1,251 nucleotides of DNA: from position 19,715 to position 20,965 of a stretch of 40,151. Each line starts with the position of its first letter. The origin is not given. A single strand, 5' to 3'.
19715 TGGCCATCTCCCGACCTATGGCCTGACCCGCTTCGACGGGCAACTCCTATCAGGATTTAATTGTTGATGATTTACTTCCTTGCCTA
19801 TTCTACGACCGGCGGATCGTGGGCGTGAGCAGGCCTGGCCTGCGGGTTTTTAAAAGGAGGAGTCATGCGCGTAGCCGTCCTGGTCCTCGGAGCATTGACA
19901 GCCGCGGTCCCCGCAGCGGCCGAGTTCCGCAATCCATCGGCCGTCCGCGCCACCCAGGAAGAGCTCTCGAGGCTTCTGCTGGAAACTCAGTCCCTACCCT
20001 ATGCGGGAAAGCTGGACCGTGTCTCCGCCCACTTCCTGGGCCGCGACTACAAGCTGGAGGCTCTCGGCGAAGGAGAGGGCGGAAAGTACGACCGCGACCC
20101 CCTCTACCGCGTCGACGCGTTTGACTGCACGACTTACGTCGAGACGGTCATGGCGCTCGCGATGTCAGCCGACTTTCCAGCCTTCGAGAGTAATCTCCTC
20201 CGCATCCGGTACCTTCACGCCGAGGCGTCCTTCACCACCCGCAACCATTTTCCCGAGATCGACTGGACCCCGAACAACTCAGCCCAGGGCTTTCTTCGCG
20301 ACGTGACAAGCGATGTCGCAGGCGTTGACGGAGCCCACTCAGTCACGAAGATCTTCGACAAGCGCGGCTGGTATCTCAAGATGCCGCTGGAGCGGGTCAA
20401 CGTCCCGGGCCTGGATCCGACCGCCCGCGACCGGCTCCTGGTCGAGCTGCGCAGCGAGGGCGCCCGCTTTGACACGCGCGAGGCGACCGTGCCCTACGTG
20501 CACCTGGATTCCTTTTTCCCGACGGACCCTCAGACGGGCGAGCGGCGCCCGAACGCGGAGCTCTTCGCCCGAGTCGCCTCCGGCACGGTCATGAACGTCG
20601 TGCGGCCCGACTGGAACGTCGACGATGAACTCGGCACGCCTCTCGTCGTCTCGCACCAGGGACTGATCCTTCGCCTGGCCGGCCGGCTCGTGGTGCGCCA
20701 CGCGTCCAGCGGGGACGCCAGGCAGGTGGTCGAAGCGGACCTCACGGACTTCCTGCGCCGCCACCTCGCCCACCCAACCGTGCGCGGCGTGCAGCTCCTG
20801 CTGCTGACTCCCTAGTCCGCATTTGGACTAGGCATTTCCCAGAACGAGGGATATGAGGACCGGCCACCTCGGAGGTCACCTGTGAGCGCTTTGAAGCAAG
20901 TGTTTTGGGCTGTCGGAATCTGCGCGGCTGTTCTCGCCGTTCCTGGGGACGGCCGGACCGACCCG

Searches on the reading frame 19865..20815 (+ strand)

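Call 91: search_protein_families(library=pfam, proteins=[window:19865-20815:+], max_evalue=0.00001)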
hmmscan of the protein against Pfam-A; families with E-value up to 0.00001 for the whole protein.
window:19865-20815:+ (316 aa): 1 family
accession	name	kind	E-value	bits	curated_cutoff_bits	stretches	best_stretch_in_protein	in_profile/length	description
PF07313.18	AmiA-like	-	8.5e-37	127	27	1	53-299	2-198/202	N-acetylmuramoyl-L-alanine amidase-like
